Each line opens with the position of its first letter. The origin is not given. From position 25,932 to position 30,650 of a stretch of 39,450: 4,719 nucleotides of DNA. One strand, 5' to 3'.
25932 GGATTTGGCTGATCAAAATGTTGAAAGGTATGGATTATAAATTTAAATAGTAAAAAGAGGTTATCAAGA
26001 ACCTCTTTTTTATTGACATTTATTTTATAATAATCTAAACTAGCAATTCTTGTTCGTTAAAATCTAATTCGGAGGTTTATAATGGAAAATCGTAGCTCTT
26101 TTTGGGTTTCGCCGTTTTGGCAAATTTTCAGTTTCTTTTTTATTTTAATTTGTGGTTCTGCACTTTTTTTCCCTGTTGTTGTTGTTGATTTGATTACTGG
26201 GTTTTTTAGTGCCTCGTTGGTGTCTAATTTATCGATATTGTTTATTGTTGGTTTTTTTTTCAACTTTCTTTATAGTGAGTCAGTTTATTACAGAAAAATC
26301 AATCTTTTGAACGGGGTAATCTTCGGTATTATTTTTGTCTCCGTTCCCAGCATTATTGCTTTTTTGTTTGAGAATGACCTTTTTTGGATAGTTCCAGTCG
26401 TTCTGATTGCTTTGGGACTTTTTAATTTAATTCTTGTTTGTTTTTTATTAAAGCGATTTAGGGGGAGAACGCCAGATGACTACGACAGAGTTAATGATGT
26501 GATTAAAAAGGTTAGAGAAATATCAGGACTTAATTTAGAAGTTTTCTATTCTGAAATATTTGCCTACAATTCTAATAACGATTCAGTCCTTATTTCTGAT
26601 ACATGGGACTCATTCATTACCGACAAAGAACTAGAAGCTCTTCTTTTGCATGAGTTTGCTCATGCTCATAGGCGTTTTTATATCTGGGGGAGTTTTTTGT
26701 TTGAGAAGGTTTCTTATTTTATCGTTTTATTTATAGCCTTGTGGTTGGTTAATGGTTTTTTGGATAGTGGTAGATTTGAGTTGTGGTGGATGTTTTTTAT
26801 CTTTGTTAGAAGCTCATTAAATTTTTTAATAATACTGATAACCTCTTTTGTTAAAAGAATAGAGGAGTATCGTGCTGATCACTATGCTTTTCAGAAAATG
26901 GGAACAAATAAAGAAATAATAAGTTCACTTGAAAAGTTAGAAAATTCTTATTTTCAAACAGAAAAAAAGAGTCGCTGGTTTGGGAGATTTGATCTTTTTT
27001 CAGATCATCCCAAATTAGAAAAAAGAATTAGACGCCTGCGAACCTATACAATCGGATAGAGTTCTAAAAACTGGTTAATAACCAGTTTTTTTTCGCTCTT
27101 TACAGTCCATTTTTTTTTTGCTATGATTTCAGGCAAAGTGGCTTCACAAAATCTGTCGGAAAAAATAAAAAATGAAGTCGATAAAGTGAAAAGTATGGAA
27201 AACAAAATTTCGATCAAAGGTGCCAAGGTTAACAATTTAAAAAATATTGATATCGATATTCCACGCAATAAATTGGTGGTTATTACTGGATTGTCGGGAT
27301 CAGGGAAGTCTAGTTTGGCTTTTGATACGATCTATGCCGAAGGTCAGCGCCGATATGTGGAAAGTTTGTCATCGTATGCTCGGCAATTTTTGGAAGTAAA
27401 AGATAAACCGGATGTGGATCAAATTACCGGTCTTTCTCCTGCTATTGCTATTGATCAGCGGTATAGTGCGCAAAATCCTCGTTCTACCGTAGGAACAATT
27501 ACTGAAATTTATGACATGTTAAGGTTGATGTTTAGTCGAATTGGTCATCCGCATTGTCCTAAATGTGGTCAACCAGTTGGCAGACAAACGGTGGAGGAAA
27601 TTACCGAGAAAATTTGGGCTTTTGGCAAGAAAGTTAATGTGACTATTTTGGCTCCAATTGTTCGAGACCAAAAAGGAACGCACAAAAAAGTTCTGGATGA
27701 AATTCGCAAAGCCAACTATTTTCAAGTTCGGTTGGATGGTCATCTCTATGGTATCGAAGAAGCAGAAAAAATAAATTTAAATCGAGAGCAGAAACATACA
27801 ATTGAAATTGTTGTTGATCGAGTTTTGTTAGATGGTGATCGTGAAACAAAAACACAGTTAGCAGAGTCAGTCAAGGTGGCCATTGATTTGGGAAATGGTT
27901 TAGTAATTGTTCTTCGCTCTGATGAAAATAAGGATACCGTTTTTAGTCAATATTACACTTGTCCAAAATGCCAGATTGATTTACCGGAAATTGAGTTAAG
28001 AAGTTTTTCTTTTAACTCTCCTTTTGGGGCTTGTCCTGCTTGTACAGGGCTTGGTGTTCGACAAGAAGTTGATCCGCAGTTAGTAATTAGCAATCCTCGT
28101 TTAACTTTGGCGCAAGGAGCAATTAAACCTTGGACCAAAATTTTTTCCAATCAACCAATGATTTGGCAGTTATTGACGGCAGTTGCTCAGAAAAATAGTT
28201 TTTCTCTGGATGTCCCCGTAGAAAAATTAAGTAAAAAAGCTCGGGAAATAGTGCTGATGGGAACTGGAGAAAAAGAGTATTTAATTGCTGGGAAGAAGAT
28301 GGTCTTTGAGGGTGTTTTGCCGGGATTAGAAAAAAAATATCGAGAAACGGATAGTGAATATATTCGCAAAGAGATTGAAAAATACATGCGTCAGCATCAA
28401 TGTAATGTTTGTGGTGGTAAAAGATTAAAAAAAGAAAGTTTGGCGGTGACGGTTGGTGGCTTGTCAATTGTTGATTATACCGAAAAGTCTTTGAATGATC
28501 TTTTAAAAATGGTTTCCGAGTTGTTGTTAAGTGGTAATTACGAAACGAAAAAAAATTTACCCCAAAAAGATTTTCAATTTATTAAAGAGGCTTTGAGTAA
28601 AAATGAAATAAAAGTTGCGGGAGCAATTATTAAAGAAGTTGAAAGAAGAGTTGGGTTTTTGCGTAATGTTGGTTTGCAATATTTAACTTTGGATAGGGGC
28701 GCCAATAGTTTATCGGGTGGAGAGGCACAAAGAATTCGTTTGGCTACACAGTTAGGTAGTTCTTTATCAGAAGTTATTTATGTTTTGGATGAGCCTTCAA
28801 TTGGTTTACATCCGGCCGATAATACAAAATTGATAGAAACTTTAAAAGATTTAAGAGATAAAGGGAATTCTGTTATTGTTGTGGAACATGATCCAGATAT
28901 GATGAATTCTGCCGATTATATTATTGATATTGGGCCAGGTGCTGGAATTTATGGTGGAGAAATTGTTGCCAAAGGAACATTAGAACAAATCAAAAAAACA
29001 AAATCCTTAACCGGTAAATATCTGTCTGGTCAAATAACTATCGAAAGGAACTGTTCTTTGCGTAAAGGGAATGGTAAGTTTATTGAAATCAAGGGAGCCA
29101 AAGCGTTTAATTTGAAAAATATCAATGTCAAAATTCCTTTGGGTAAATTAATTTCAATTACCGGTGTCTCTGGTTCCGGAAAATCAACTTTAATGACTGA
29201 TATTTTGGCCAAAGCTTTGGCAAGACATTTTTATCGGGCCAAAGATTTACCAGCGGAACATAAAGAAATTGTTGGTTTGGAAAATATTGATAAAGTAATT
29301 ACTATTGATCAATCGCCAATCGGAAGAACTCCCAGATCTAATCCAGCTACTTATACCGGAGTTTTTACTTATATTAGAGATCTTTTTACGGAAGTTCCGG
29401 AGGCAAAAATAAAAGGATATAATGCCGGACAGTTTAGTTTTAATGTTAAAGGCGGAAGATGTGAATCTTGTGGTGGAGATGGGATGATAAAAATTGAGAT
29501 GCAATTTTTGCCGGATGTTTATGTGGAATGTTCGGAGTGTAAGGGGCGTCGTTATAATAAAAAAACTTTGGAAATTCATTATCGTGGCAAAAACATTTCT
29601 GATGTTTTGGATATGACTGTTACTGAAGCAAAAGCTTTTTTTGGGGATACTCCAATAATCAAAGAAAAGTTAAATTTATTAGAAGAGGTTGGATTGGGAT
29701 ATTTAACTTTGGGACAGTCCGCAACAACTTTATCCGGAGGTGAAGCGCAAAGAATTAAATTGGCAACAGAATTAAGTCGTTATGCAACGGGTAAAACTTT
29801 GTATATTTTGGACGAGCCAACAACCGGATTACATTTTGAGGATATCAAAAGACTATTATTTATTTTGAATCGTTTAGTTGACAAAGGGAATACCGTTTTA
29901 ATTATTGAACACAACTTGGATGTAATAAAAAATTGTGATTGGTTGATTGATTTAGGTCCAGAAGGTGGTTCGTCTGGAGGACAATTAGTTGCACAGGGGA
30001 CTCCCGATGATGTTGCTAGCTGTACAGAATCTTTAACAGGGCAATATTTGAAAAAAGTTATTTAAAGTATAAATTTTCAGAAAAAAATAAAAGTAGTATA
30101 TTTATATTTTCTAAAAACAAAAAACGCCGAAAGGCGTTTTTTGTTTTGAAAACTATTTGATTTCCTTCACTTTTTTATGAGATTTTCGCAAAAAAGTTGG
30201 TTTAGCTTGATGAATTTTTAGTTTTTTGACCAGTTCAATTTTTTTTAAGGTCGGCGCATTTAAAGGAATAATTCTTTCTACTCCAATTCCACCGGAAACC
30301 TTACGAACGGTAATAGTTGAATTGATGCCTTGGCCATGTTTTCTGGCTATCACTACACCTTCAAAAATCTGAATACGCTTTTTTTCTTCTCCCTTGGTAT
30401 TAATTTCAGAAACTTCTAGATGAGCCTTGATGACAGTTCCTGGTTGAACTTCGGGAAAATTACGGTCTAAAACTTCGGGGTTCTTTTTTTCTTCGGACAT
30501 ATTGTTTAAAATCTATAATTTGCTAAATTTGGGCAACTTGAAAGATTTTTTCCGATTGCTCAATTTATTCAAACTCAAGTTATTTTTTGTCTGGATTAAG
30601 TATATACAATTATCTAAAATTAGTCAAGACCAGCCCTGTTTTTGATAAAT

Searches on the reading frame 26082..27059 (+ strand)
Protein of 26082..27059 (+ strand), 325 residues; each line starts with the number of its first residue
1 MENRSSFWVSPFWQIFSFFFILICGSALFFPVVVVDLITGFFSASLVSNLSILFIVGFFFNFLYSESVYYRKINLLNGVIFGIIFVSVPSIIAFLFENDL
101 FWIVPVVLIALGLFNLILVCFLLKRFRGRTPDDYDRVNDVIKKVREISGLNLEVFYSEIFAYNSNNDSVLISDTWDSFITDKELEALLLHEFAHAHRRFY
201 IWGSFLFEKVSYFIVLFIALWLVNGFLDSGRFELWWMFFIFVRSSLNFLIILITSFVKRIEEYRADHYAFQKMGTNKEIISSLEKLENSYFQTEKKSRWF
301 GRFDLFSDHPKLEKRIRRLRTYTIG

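Call 71: search_protein_families(library=pfam, proteins=[window:26082-27059:+], max_evalue=0.00001)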
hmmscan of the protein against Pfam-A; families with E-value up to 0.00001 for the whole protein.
window:26082-27059:+ (325 aa): 1 family
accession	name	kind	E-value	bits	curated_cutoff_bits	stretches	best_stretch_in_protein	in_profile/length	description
PF01435.24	Peptidase_M48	-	2e-14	54.3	20.3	1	160-321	37-184/186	Peptidase family M48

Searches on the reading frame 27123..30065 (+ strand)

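Call 71: search_protein_families(library=pfam, proteins=[window:27123-30065:+], max_evalue=0.00001)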
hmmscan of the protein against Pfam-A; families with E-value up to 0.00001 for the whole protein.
window:27123-30065:+ (980 aa): 8 families
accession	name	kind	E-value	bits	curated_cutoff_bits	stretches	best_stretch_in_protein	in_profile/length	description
PF17760.6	UvrA_inter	-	5.1e-30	104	23.3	1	155-266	1-108/109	UvrA interaction domain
PF17755.6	UvrA_DNA-bind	-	9.1e-30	103.6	23.2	1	317-420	1-110/110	UvrA DNA-binding domain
PF00005.33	ABC_tran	-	3.8e-23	83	25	0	664-695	1-32/137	ABC transporter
PF02463.25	SMC_N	-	3.2e-14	53.3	40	0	410-603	135-211/220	RecF/RecN/SMC N terminal domain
PF13304.12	AAA_21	-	1.2e-10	42.4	27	0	869-919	237-287/304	AAA domain, putative AbiEii toxin, Type IV TA system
PF13555.12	AAA_29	-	1.9e-07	31.2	27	0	674-691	22-39/61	P-loop containing region of AAA domain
PF13191.12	AAA_16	-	2.4e-07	31.8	32.6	0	675-704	25-54/167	AAA ATPase domain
PF20720.3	nSTAND3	-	3.2e-06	27.4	27.2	0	48-72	16-40/155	Novel STAND NTPase 3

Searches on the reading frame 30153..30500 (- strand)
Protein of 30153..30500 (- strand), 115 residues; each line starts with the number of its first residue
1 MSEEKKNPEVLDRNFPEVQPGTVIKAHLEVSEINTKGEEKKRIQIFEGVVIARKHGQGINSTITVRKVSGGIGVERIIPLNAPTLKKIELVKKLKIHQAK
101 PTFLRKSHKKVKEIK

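Call 71: search_protein_families(library=pfam, proteins=[window:30153-30500:-], max_evalue=0.00001)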
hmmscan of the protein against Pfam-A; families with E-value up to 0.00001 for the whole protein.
window:30153-30500:- (115 aa): 1 family
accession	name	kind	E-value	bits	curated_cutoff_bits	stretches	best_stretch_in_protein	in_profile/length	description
PF01245.26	Ribosomal_L19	-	2.1e-26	92.5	22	1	9-115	9-109/111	Ribosomal protein L19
